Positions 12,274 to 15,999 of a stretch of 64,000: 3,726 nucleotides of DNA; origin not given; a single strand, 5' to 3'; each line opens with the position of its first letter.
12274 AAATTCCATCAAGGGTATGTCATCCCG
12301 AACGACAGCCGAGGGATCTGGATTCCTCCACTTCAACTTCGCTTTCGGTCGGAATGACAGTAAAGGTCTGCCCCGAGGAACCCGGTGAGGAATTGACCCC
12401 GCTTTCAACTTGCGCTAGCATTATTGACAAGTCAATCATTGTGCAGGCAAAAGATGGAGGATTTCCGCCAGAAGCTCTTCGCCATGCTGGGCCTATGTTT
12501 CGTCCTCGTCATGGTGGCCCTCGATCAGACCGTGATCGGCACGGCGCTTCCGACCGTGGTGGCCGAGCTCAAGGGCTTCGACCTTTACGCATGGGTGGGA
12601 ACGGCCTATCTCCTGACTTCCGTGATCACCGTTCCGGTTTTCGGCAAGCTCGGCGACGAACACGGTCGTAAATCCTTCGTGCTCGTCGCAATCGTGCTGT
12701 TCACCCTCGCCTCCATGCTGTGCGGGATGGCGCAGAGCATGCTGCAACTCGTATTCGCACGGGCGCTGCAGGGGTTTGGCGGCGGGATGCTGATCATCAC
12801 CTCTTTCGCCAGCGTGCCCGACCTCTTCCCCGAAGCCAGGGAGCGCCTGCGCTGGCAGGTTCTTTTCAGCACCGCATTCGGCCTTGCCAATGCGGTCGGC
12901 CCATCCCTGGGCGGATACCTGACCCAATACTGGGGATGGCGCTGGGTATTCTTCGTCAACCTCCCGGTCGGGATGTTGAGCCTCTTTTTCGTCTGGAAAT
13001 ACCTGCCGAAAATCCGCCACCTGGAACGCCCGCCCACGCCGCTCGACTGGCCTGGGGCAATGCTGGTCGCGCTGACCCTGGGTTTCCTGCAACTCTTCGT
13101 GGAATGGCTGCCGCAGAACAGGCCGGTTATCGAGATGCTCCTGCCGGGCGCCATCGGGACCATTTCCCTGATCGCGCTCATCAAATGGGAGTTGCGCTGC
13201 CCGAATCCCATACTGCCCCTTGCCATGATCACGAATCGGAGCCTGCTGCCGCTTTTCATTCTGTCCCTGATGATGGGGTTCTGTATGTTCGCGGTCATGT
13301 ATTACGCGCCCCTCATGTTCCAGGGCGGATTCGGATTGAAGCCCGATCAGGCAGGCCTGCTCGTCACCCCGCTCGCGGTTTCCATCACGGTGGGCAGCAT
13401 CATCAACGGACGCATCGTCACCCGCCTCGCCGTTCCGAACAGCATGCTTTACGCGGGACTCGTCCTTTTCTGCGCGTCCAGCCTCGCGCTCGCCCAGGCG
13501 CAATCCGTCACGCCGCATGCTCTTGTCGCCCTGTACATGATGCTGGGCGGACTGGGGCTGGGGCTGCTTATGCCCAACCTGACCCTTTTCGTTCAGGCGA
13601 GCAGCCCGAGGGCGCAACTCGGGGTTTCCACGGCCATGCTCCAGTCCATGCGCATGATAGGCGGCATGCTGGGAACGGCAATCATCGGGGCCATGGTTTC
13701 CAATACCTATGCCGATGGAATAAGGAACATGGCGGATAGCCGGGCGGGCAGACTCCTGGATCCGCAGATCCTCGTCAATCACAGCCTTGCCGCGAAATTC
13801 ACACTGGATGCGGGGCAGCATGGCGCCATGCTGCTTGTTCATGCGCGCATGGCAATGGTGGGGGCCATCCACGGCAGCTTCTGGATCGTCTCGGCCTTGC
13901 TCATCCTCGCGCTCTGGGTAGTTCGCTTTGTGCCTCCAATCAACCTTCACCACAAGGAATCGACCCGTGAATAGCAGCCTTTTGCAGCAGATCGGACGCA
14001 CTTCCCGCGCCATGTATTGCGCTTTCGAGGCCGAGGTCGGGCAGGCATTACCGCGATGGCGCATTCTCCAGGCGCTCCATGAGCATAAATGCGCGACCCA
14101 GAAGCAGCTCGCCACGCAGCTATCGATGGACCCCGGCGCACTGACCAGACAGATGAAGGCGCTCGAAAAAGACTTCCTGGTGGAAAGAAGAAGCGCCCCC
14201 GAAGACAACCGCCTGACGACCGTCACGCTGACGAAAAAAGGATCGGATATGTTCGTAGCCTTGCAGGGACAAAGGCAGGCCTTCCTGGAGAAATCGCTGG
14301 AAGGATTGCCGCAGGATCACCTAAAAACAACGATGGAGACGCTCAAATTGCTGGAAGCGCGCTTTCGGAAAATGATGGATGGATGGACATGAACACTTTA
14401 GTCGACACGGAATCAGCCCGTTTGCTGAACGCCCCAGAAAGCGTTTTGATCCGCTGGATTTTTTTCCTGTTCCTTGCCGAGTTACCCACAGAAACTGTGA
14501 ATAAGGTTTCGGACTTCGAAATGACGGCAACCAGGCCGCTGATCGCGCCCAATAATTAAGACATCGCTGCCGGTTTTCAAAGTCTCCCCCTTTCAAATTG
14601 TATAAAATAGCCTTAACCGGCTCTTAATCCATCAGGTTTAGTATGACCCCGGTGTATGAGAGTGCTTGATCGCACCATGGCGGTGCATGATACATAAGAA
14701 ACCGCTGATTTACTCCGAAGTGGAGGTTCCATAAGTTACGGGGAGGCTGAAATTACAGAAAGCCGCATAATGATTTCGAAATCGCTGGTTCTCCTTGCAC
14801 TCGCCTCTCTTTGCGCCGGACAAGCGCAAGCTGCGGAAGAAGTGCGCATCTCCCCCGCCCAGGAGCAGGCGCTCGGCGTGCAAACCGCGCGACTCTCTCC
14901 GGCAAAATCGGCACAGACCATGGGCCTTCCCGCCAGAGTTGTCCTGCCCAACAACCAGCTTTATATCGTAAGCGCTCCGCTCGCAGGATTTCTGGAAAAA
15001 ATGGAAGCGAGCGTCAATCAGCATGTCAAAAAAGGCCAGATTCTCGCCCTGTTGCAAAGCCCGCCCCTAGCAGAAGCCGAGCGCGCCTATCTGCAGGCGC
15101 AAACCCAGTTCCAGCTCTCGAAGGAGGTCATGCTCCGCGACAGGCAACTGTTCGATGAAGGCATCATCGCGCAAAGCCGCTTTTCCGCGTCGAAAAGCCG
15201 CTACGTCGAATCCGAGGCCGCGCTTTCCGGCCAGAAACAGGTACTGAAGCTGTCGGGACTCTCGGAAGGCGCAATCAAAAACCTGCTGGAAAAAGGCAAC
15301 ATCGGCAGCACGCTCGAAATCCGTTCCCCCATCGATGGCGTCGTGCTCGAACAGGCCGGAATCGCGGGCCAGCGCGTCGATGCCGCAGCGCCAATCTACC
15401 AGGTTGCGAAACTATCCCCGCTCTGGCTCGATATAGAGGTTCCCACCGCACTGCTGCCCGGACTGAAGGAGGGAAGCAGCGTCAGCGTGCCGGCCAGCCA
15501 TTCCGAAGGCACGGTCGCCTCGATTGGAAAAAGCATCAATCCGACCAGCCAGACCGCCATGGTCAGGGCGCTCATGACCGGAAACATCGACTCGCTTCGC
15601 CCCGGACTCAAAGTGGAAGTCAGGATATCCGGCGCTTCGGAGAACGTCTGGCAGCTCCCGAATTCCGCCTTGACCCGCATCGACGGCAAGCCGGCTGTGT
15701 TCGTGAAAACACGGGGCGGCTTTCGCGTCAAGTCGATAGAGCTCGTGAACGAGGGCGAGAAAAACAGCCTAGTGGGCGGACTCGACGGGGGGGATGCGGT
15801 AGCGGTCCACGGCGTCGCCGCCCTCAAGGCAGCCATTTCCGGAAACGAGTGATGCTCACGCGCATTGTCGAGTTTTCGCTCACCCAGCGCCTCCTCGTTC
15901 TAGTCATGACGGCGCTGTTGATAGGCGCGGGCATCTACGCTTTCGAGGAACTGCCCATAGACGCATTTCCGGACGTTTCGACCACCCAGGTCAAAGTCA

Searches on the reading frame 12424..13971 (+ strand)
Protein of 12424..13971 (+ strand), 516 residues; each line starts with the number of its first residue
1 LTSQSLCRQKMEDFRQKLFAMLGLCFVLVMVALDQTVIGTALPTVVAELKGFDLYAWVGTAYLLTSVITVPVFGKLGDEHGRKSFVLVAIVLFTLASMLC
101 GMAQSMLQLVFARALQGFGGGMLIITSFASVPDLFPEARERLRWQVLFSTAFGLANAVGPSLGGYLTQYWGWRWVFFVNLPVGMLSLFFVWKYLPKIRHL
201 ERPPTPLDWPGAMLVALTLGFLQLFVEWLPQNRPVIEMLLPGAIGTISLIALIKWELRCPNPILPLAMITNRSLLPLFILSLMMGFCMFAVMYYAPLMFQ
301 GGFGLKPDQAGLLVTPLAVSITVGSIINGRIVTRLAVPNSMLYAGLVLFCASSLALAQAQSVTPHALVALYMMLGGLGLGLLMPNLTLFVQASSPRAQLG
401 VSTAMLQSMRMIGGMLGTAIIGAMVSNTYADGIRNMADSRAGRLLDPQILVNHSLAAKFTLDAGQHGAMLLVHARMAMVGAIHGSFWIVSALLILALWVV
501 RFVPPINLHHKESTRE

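Call 71: search_protein_families(library=pfam, proteins=[window:12424-13971:+], max_evalue=0.001)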
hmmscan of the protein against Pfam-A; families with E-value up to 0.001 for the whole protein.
window:12424-13971:+ (516 aa): 3 families
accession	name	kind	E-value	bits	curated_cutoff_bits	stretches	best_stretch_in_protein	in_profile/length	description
PF07690.21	MFS_1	-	5.6e-55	187.1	33.4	1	24-418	1-347/347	Major Facilitator Superfamily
PF06609.19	TRI12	-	2.3e-10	40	23.2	1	38-439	63-479/599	Fungal trichothecene efflux pump (TRI12)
PF00083.30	Sugar_tr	-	9.7e-09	35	22.3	1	55-191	48-189/452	Sugar (and other) transporter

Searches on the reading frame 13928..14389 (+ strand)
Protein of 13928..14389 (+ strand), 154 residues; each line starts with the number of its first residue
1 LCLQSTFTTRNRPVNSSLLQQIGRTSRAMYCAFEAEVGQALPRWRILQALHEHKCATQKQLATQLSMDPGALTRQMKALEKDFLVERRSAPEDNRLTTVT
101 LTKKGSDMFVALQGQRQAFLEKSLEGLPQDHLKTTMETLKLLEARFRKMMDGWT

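Call 71: search_protein_families(library=pfam, proteins=[window:13928-14389:+], max_evalue=0.001)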
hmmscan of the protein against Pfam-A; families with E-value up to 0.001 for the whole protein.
window:13928-14389:+ (154 aa): 9 families
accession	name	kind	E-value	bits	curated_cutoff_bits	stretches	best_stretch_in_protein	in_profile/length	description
PF01047.28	MarR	-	6.8e-14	51.9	24.6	1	42-95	4-57/59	MarR family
PF12802.13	MarR_2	-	9.8e-08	32.5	27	1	42-95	6-60/61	MarR family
PF13412.12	HTH_24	-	2.9e-07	30.4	21.9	1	44-82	6-44/48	Winged helix-turn-helix DNA-binding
PF13601.12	HTH_34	-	5.4e-07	30.1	27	1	43-110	2-70/80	Winged helix DNA-binding domain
PF12840.13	HTH_20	-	3.7e-06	27.2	27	1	44-87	7-50/51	Helix-turn-helix domain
PF13814.12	Replic_Relax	-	8.8e-06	26.4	25.3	1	47-114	1-75/191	Replication-relaxation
PF22381.2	Staph_reg_Sar_Rot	-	2.1e-05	24.9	27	1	45-109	18-82/85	Transcriptional regulator SarA/Rot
PF25212.1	HVO_A0114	-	0.00021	21.4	27.6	1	43-91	24-72/84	HVO_A0114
PF13463.12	HTH_27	-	0.0009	19.9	22.2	0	50-105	12-68/68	Winged helix DNA-binding domain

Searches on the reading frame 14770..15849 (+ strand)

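Call 79: search_protein_families(library=pfam, proteins=[window:14770-15849:+], max_evalue=0.00001)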
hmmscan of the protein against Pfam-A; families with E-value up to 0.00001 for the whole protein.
window:14770-15849:+ (360 aa): 2 families
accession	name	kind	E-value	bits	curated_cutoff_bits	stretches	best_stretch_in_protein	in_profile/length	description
PF16576.10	HlyD_D23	-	3.3e-35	121.8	30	1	49-280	4-212/214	Barrel-sandwich domain of CusB or HlyD membrane-fusion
PF13437.12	HlyD_3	-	2.9e-14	54.1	22.2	1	184-279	2-106/106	HlyD family secretion protein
